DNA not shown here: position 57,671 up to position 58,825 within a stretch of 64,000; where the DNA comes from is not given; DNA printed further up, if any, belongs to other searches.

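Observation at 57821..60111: WYL-regulator-headed low-GC cassette (regulator, 3-TM protein, divergent Fe-S HhH-GPD glycosylase-like protein) parked directly upstream of polA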

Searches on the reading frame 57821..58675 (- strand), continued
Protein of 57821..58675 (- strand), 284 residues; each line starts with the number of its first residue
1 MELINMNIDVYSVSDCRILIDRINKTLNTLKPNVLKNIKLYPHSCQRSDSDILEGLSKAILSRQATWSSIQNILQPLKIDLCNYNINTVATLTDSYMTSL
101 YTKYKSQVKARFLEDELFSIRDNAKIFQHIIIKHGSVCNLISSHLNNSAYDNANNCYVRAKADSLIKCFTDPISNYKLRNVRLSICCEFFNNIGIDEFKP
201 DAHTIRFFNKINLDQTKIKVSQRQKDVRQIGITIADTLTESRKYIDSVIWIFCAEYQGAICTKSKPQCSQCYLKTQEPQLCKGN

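Call 75: search_protein_representatives(alignment_id=A1)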
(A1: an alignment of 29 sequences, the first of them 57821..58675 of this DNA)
Query: 29 sequences, 376 profile positions. Proteins with E-value up to 0.001 (for the whole library): 641; up to 1e-10: 303; up to 1e-30: 31. The best 150 are listed.
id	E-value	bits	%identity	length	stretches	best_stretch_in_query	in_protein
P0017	1.1e-150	518.4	-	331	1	2-327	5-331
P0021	1.7e-142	491.4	-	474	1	1-351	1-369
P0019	2.0e-136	471.4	-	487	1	1-373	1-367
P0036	5.7e-123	427.1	-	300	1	41-329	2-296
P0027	1.4e-113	396.2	-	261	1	3-277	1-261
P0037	2.6e-111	388.8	-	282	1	1-284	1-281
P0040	8.2e-104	364.1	-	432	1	1-342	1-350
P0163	2.1e-100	352.9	-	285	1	3-277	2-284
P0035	1.1e-98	347.2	-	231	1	108-323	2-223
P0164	1.2e-93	330.7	-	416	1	1-296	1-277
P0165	3.0e-92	326.0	-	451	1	1-279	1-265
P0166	2.0e-91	323.3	-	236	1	101-328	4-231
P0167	2.1e-84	300.2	-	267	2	161-277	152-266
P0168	1.6e-83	297.3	-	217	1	175-376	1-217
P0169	6.8e-83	295.2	-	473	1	1-279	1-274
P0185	1.9e-29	119.3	-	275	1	47-268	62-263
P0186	5.1e-29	117.9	-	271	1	39-269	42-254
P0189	1.6e-26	109.7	-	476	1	19-266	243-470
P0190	1.7e-26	109.6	-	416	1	47-268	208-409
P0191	1.7e-26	109.6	-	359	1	46-269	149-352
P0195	1.4e-25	106.5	-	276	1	49-269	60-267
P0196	1.5e-25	106.5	-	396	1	48-268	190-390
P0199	3.7e-25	105.2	-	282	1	48-275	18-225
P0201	6.0e-25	104.5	-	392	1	47-267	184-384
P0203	8.4e-25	104.0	-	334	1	47-268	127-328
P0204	8.9e-25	104.0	-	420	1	47-268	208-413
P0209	1.9e-24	102.8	-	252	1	47-268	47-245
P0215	1.0e-23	100.5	-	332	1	38-268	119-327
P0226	3.7e-22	95.3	-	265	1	48-268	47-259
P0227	4.0e-22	95.2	-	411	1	47-270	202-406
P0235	8.5e-22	94.1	-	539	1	3-267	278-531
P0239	1.6e-21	93.2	-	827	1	37-268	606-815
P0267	2.2e-19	86.2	-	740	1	45-267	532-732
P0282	1.0e-18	84.0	-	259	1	48-269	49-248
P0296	1.1e-17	80.6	-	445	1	47-268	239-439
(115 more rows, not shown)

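Call 76: search_protein_families(library=pfam, proteins=[P0185, P0186, P0190, P0195, P0199, P0209, P0226, P0239, P0267, P0282], max_evalue=0.01)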
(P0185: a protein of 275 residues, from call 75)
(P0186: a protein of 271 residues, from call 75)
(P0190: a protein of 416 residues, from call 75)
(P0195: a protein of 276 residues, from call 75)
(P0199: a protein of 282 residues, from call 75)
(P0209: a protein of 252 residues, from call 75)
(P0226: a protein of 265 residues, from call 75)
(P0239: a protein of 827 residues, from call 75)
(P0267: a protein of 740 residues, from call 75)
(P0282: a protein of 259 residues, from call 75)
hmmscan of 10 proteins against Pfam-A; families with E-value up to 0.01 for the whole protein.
P0185 (275 aa): 0 families

P0186 (271 aa): 0 families

P0190 (416 aa): 0 families

P0195 (276 aa): 2 families
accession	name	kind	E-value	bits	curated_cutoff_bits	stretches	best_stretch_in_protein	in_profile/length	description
PF03352.18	Adenine_glyco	-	2.4e-05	24.7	25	1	68-164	37-128/177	Methyladenine glycosylase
PF10576.14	EndIII_4Fe-2S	-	0.0058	17.3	20.5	0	258-269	6-17/17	Iron-sulfur binding domain of endonuclease III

P0199 (282 aa): 1 family
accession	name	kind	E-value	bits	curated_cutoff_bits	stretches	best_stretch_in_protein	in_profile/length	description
PF03352.18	Adenine_glyco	-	0.0055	17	25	0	24-112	34-120/177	Methyladenine glycosylase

P0209 (252 aa): 0 families

P0226 (265 aa): 1 family
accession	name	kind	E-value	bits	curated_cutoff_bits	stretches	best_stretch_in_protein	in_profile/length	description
PF03352.18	Adenine_glyco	-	0.0073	16.6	25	0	49-139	30-117/177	Methyladenine glycosylase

P0239 (827 aa): 2 families
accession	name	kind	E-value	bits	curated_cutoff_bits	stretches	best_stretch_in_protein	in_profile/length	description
PF02384.22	N6_Mtase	-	6.8e-19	68.8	20.4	1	203-381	123-309/311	N-6 DNA Methylase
PF01420.25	Methylase_S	-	0.0058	17.3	22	1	438-541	51-148/168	Type I restriction modification DNA specificity domain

P0267 (740 aa): 1 family
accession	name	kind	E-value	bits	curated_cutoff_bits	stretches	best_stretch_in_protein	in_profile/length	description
PF03352.18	Adenine_glyco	-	1.4e-05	25.4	25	1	534-628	27-119/177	Methyladenine glycosylase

P0282 (259 aa): 0 families

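Call 77: search_protein_families(library=pfam, proteins=[P0189, P0235, P0196, P0201, P0204, P0227, P0296, P0191, P0203, P0215], max_evalue=0.01)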
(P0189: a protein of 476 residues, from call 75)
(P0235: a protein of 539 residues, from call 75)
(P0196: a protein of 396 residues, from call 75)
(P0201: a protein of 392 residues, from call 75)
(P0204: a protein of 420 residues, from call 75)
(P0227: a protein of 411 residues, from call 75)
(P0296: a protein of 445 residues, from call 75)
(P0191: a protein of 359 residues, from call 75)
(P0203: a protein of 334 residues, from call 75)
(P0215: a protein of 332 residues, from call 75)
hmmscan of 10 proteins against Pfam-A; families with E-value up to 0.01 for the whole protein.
P0189 (476 aa): 0 families

P0235 (539 aa): 2 families
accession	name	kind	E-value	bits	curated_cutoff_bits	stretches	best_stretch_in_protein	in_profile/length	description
PF18863.6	AbiJ_NTD4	-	1.1e-36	127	34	1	3-155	2-151/152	AbiJ N-terminal domain 4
PF03352.18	Adenine_glyco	-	1.3e-05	25.5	25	1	346-458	40-150/177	Methyladenine glycosylase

P0196 (396 aa): 0 families

P0201 (392 aa): 1 family
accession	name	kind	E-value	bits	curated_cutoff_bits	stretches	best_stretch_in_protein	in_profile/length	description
PF03352.18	Adenine_glyco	-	0.00016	22.1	25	1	187-298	30-140/177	Methyladenine glycosylase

P0204 (420 aa): 2 families
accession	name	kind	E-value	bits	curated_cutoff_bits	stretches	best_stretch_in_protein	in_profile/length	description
PF23870.1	DUF7225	-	3.6e-17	62.4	27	1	24-106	18-98/103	Domain of unknown function (DUF7225)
PF10576.14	EndIII_4Fe-2S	-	0.0029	18.3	20.5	1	404-416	5-17/17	Iron-sulfur binding domain of endonuclease III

P0227 (411 aa): 0 families

P0296 (445 aa): 1 family
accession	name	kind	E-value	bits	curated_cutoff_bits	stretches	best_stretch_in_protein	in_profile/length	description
PF10576.14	EndIII_4Fe-2S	-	0.0049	17.6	20.5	0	431-442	6-17/17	Iron-sulfur binding domain of endonuclease III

P0191 (359 aa): 0 families

P0203 (334 aa): 0 families

P0215 (332 aa): 2 families
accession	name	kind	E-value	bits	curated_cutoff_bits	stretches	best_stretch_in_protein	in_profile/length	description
PF10576.14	EndIII_4Fe-2S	-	0.00034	21.2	20.5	1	318-330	5-17/17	Iron-sulfur binding domain of endonuclease III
PF03352.18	Adenine_glyco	-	0.00041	20.7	25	1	138-230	39-130/177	Methyladenine glycosylase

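Call 83: search_solved_structures(query=L002:527-1903:-, max_evalue=0.0001)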
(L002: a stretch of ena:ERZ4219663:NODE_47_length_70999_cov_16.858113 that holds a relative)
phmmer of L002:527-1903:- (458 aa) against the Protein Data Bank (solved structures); distinct sequences matched with E-value up to 0.0001: 269 (the best 60 are shown).
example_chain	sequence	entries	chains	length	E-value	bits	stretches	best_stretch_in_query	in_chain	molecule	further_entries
5vc7_A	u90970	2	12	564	2.1e-41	145.4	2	215-370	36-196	VCP-like ATPase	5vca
5g4g_A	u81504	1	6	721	5.5e-41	144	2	215-369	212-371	VCP-LIKE ATPASE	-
5g4f_A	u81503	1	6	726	5.6e-41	144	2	215-369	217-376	VCP-LIKE ATPASE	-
7wd3_A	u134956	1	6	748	6.4e-38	133.9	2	208-385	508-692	ATPase family gene 2 protein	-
8rhn_K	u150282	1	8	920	7.3e-38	133.7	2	180-378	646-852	ATPase family gene 2 protein homolog A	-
7nku_A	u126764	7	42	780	7.3e-38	133.7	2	208-385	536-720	ATPase family gene 2 protein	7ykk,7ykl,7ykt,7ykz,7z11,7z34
9lgo_A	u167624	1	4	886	2.3e-37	132.1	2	180-378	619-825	ATPase family gene 2 protein homolog A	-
7wbb_A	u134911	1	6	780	2.6e-37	131.9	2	208-385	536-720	AFG2 isoform 1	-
6chs_H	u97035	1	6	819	6.1e-36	127.4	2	182-391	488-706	Putative cell division control protein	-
9bji_A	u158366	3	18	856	2e-35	125.7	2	120-371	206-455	Nuclear valosin-containing protein-like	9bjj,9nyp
8rs9_A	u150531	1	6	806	6e-35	124.1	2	182-393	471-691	Transitional endoplasmic reticulum ATPase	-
7rlb_A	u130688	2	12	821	7.8e-35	123.7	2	214-367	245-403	Transitional endoplasmic reticulum ATPase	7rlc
7wub_C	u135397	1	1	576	9e-35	123.6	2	182-393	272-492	Transitional endoplasmic reticulum ATPase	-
7wub_D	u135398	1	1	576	9.1e-35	123.5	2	182-393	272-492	Transitional endoplasmic reticulum ATPase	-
8pqx_A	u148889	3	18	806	1.1e-34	123.3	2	182-393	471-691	Transitional endoplasmic reticulum ATPase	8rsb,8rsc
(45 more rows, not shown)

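Call 91: find_encoding_contigs(protein=P0239, flank=6000, max_places=2)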
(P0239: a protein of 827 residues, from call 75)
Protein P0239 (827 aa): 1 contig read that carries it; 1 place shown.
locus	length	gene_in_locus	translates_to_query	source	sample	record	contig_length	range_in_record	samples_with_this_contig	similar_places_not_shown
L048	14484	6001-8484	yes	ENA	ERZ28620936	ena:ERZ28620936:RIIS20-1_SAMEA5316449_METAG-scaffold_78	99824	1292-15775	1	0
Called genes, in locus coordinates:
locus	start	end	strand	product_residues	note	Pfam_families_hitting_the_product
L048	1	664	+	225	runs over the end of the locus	PF00072:Response_reg, PF00486:Trans_reg_C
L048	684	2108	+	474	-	PF00672:HAMP, PF00512:HisKA, PF02518:HATPase_c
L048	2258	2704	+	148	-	-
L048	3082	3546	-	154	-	PF03061:4HBT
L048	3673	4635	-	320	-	PF13515:FUSC_2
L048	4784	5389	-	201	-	PF02224:Cytidylate_kin (faint), PF13189:Cytidylate_kin2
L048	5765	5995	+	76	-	-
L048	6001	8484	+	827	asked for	PF02384:N6_Mtase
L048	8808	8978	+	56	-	-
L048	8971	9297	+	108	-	PF07784:DUF1622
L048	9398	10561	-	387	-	PF00389:2-Hacid_dh, PF02826:2-Hacid_dh_C, PF03446:NAD_binding_2 (weak)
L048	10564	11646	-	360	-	PF00266:Aminotran_5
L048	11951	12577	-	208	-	PF00300:His_Phos_1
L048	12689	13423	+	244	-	PF12844:HTH_19 (weak), PF13560:HTH_31 (weak), PF01381:HTH_3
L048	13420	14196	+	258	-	PF01925:TauE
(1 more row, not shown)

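Call 103: find_related_loci(query=A1, collection=viral_contigs, flank=8000)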
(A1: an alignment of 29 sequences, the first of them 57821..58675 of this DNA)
Query A1 (284 aa) in viral_contigs; peptide patterns used: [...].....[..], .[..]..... (x = any residue, [..] = any of these).
148 stretches matched a pattern, but none encodes a relative of the query by tblastn (E <= 1e-3).

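Call 109: search_protein_families(library=pfam, proteins=[L011:3238-3384:-], max_evalue=0.1)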
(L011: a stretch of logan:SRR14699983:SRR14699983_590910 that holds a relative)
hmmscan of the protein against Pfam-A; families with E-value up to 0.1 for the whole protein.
L011:3238-3384:- (48 aa): 19 families
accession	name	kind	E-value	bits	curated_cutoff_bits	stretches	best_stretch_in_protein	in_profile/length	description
PF00684.25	DnaJ_CXXCXGXG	-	7.2e-06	26.6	32.7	1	3-46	14-53/65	DnaJ central domain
PF17302.8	DUF5351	-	4.5e-05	24.1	27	1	37-46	1-10/29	Family of unknown function (DUF5351)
PF15777.11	Anti-TRAP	-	7.5e-05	23.1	32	1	5-46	11-42/59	Tryptophan RNA-binding attenuator protein inhibitory protein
PF21002.2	TMEM106_N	-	0.00023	22.1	24.5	1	5-19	55-69/91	Transmembrane protein 106 N-terminal region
PF20833.2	RNase_E_G_Thio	-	0.0011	19.5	26.8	0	6-17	1-12/86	RNase E/G, Thioredoxin-like domain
PF23451.1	Zn_ribbon_PaaD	-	0.011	15.8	27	0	3-13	13-23/53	PaaD zinc beta ribbon domain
PF13717.11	Zn_ribbon_4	-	0.012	16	30.3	1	5-24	3-22/36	zinc-ribbon domain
PF21349.2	RUBY_RBDX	-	0.014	15.3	26.5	0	35-41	17-23/30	Rubrerythrin, rubredoxin-like domain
PF23455.1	DUF7129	-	0.02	15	30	0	2-13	25-36/45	Domain of unknown function (DUF7129)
PF10588.14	NADH-G_4Fe-4S_3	-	0.031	14.2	27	0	2-14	11-23/40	NADH-ubiquinone oxidoreductase-G iron-sulfur binding region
PF25208.1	DUF7838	-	0.036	14.4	28.5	0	29-43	1-15/55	Domain of unknown function (DUF7838)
PF24747.1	Zn-ribbon_GIR1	-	0.038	14.3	26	0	6-13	23-30/37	GIR1-like zinc ribbon domain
PF09723.15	Zn_ribbon_8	-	0.047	14.2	34.4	0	4-12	26-34/41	Zinc ribbon domain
PF24440.1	DUF7559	-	0.058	14.1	27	0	36-45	37-46/52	Family of unknown function (DUF7559)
PF18423.6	zf_CopZ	-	0.065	13.6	28.4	0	6-16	3-14/62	Zinc binding domain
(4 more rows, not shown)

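Call 110: search_protein_families(library=padloc, proteins=[P0239, P0235], max_evalue=0.01)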
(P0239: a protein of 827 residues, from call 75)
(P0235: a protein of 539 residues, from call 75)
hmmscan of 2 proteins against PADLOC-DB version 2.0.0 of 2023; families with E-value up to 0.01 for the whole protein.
P0239 (827 aa): 49 families (the best 25 are shown)
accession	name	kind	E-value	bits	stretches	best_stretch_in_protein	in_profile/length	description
PDLC03178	Specificity_I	-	3.5e-15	54.3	1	390-561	227-400/411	Type I specificity subunit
PDLC04137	mad5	-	5.9e-13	46.8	1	386-563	218-386/392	mads_5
PDLC03100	Specificity_I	-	6e-13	47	1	345-560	159-377/392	Type I specificity subunit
PDLC03086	Specificity_I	-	1.6e-12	45.2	1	390-543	15-171/458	Type I specificity subunit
PDLC03179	Specificity_I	-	1.8e-12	44.9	1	394-560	405-573/589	Type I specificity subunit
PDLC03022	MTase_I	-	7.2e-12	42.4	1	270-382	368-481/857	Type I methyltransferase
PDLC03068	Specificity_I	-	1.5e-11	42.1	1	401-538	21-158/403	Type I specificity subunit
PDLC03079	Specificity_I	-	6.7e-11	40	1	411-677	51-294/470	Type I specificity subunit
PDLC03089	Specificity_I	-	8.3e-11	39.6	1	385-539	9-162/446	Type I specificity subunit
PDLC03169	Specificity_I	-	1.2e-09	36.1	1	389-542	229-382/461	Type I specificity subunit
PDLC03119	Specificity_I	-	1.4e-09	35.4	1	390-564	11-180/393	Type I specificity subunit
PDLC03240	MTase_II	-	3.8e-09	33.9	1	254-378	326-469/511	Type II methyltransferase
PDLC03072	Specificity_I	-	6.5e-09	33.3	1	409-557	263-415/448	Type I specificity subunit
PDLC03099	Specificity_I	-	6.8e-09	33.3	1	438-572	43-174/405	Type I specificity subunit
PDLC03168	Specificity_I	-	2.9e-08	31.6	1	395-557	15-176/459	Type I specificity subunit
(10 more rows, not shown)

P0235 (539 aa): 2 families
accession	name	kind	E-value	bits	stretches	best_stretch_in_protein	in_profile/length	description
PDLC04997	PDC-S32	-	2.5e-112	373.3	1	1-274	7-282/285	-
PDLC04996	PDC-S32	-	2.7e-96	320.5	1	3-274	4-277/280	-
